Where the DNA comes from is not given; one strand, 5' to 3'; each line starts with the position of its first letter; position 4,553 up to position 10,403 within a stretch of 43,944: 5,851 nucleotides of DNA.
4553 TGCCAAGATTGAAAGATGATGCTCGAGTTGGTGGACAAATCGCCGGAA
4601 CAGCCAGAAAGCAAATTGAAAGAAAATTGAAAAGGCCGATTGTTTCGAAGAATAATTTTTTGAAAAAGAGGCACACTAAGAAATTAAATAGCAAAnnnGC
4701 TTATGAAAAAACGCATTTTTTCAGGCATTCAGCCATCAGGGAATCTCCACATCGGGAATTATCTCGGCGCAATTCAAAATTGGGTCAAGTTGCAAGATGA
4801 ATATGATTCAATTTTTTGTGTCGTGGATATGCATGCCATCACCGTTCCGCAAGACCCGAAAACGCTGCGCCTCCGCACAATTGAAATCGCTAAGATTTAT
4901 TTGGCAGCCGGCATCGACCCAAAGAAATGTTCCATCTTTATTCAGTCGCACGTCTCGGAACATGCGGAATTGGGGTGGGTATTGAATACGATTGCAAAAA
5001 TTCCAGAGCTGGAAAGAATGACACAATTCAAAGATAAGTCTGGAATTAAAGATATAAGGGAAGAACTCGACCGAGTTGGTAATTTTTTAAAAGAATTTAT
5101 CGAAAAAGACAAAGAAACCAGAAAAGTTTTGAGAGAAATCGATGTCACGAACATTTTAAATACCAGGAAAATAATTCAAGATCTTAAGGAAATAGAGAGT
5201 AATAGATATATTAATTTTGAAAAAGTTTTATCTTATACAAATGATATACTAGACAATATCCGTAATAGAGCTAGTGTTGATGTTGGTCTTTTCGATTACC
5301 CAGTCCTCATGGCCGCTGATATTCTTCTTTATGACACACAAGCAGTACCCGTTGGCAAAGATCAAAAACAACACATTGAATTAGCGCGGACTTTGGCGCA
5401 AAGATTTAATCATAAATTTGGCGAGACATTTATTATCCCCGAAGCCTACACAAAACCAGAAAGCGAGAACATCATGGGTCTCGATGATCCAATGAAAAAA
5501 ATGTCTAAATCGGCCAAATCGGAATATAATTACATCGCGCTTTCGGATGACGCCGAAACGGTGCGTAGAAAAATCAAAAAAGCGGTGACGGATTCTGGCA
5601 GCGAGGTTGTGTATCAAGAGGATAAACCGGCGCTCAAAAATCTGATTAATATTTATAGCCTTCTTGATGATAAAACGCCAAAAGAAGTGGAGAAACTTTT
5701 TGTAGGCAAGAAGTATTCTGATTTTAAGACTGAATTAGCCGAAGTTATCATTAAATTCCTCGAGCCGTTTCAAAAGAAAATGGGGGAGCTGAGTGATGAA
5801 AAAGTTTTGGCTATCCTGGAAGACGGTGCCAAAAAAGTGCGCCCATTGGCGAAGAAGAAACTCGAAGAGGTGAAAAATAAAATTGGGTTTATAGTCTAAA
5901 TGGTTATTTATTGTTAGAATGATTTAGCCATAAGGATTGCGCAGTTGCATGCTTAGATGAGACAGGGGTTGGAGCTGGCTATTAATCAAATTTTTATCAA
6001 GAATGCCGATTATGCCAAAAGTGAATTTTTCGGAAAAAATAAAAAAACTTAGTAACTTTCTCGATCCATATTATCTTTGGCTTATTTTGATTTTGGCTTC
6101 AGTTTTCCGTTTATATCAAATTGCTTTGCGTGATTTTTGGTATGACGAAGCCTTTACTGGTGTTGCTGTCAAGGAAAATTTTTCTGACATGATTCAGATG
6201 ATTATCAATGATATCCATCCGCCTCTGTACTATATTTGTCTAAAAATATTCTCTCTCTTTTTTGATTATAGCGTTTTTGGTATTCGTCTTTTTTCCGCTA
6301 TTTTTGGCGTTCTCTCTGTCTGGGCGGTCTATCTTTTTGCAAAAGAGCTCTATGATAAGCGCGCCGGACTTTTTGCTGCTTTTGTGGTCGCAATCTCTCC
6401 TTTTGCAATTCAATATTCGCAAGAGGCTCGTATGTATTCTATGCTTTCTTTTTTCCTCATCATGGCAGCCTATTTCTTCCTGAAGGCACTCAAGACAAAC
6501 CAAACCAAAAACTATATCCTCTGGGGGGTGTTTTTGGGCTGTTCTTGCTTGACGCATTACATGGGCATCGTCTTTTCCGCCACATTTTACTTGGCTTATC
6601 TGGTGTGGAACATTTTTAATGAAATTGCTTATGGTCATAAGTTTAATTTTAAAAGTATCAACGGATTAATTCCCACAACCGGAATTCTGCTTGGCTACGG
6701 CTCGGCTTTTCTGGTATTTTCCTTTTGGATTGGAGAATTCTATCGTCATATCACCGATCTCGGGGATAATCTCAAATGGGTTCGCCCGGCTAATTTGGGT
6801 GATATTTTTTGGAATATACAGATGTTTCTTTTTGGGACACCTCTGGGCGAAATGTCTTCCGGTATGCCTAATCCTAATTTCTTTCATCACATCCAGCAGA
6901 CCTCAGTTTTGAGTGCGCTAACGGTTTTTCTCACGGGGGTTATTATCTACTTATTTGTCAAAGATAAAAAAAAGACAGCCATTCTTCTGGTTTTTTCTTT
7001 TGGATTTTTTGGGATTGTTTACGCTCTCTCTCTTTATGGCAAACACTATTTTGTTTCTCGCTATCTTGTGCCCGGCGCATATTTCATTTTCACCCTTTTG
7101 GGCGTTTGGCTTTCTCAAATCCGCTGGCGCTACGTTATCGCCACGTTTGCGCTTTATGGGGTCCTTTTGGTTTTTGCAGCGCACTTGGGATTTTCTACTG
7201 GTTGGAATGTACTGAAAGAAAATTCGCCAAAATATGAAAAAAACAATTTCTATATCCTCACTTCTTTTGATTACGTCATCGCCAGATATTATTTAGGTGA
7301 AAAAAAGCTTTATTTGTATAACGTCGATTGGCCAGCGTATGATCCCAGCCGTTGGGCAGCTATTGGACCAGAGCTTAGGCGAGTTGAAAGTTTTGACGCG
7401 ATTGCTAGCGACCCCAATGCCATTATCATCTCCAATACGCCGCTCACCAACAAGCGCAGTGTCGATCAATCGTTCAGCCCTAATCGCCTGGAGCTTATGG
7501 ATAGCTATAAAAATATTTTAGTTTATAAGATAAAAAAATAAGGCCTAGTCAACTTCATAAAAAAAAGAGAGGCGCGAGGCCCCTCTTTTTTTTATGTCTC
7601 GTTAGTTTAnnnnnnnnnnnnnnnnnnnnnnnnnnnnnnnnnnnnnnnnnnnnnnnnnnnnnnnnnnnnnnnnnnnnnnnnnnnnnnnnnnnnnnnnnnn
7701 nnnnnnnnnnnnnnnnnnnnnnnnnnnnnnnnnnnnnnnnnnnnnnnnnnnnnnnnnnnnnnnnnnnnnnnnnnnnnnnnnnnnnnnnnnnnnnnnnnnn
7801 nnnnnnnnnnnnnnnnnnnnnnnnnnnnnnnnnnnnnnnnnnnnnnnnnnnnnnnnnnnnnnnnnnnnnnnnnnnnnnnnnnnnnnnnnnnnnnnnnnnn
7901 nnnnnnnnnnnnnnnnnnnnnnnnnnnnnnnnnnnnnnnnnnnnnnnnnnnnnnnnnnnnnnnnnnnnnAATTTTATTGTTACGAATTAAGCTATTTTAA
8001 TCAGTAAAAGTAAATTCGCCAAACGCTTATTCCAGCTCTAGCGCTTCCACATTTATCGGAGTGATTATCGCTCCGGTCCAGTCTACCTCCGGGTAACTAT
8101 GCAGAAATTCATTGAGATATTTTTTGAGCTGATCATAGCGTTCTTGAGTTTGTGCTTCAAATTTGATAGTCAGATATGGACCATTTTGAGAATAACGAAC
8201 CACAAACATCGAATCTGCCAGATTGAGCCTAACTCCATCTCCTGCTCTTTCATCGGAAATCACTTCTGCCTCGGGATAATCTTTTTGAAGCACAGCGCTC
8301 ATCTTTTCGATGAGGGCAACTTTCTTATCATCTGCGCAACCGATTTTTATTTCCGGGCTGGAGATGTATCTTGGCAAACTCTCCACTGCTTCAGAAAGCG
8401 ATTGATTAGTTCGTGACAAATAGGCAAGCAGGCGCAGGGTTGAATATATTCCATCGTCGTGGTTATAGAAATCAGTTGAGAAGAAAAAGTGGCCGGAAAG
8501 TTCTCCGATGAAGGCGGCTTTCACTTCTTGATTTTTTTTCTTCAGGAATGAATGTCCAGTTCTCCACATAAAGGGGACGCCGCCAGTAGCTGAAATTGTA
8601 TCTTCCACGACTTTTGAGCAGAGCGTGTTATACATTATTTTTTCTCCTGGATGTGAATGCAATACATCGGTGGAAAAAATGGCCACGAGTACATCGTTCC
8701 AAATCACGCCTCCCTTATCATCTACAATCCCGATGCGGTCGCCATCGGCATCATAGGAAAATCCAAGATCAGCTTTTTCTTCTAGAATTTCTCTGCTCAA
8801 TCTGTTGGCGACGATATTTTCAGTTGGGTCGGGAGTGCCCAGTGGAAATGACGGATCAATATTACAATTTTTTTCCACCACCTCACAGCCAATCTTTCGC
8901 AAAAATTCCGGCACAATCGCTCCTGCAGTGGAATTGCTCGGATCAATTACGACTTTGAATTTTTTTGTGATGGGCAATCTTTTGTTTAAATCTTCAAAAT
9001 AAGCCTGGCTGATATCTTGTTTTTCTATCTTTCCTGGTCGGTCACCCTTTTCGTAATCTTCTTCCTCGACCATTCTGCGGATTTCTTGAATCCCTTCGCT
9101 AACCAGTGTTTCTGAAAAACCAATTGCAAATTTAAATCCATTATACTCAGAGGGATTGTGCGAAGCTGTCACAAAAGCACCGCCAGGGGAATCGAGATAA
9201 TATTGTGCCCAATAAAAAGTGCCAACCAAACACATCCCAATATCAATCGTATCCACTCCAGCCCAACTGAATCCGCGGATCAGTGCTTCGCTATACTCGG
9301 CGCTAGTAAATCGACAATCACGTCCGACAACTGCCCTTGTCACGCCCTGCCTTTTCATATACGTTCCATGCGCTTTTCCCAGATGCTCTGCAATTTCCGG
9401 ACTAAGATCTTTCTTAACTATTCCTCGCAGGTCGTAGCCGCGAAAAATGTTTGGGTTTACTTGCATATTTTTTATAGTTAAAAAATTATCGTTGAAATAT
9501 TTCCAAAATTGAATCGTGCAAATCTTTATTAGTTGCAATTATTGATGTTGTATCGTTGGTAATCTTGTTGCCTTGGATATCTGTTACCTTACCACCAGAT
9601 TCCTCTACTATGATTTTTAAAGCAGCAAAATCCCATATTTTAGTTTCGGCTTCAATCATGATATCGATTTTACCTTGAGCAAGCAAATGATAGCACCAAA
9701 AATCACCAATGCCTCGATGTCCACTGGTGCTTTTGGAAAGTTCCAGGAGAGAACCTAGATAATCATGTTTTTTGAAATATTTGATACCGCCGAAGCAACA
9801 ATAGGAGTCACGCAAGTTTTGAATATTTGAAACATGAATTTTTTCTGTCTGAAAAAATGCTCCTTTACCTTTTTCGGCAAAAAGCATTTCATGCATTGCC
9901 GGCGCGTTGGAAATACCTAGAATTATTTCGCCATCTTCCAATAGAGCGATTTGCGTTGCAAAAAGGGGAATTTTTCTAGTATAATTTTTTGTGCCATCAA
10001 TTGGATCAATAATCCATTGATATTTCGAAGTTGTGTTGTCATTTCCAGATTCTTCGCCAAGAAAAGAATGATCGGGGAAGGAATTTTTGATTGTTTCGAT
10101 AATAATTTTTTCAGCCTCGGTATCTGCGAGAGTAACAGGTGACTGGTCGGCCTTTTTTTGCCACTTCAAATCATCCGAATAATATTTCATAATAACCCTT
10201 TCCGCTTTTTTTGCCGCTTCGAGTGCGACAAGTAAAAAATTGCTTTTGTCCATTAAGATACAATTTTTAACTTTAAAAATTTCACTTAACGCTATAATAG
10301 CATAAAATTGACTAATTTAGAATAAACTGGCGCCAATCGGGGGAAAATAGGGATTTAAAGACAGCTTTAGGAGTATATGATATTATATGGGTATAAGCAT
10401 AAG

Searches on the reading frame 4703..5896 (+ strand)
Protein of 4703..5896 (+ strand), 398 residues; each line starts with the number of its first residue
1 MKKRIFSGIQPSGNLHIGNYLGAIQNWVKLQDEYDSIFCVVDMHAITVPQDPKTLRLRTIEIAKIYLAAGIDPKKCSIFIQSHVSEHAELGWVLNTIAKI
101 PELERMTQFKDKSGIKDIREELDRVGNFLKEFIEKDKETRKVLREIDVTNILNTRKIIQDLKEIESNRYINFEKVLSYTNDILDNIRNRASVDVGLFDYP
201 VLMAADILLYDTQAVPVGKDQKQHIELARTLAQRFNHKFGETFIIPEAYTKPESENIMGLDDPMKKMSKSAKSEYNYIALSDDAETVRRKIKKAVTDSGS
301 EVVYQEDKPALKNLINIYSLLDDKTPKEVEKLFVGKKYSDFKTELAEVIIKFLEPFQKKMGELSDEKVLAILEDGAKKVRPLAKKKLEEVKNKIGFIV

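Call 63: search_protein_families(library=pfam, proteins=[window:4703-5896:+], max_evalue=0.001)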
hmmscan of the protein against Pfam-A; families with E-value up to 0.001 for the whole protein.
window:4703-5896:+ (398 aa): 1 family
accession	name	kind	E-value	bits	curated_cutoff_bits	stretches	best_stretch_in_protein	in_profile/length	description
PF00579.31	tRNA-synt_1b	-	8.3e-79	265.4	21.1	2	126-354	73-292/292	tRNA synthetases class I (W and Y)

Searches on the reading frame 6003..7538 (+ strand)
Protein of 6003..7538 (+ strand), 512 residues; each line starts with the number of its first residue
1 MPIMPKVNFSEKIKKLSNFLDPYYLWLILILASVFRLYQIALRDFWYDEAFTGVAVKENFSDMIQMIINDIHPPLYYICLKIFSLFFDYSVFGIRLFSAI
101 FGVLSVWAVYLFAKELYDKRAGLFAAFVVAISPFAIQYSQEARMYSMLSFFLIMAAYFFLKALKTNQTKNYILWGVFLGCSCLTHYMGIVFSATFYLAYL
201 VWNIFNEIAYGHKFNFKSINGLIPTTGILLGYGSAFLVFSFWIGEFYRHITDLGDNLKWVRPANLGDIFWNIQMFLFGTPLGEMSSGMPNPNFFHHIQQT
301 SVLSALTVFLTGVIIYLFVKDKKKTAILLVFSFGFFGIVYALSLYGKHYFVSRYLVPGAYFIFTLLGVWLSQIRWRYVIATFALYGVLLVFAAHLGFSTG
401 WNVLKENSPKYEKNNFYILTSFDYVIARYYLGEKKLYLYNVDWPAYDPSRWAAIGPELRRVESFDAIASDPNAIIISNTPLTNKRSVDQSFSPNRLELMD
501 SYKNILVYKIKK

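Call 63: search_protein_families(library=pfam, proteins=[window:6003-7538:+], max_evalue=0.001)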
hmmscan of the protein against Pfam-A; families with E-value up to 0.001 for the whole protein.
window:6003-7538:+ (512 aa): 3 families
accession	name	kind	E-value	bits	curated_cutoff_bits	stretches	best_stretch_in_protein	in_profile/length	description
PF13231.12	PMT_2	-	1.1e-22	81.4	26.1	1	72-203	2-132/160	Dolichyl-phosphate-mannose-protein mannosyltransferase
PF02366.24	PMT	-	9.6e-14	52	22.7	1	81-205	72-204/245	Dolichyl-phosphate-mannose-protein mannosyltransferase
PF02516.20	STT3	-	0.00087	19.3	24.5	0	80-368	83-370/405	Oligosaccharyl transferase STT3, N-terminal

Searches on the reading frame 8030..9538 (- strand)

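Call 63: search_protein_families(library=pfam, proteins=[window:8030-9538:-], max_evalue=0.001)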
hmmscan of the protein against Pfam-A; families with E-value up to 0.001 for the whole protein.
window:8030-9538:- (503 aa): 4 families
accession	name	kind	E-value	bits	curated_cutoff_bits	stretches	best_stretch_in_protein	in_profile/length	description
PF02878.22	PGM_PMM_I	-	4.1e-29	101.5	22.5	1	30-162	2-136/138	Phosphoglucomutase/phosphomannomutase, alpha/beta/alpha domain I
PF02879.22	PGM_PMM_II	-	6.9e-23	81.6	29.3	1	179-276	2-103/103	Phosphoglucomutase/phosphomannomutase, alpha/beta/alpha domain II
PF02880.22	PGM_PMM_III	-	3.9e-19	69.3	20.7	1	282-390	3-114/115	Phosphoglucomutase/phosphomannomutase, alpha/beta/alpha domain III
PF00408.26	PGM_PMM_IV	-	0.00021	21.8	23.1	1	396-473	1-63/68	Phosphoglucomutase/phosphomannomutase, C-terminal domain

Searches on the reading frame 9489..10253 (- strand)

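Call 63: search_protein_families(library=pfam, proteins=[window:9489-10253:-], max_evalue=0.001)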
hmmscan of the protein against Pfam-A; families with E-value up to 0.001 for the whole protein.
window:9489-10253:- (255 aa): 1 family
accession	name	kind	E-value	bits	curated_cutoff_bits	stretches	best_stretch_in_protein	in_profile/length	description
PF00459.30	Inositol_P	-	1.1e-61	209.1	27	1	3-254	2-267/271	Inositol monophosphatase family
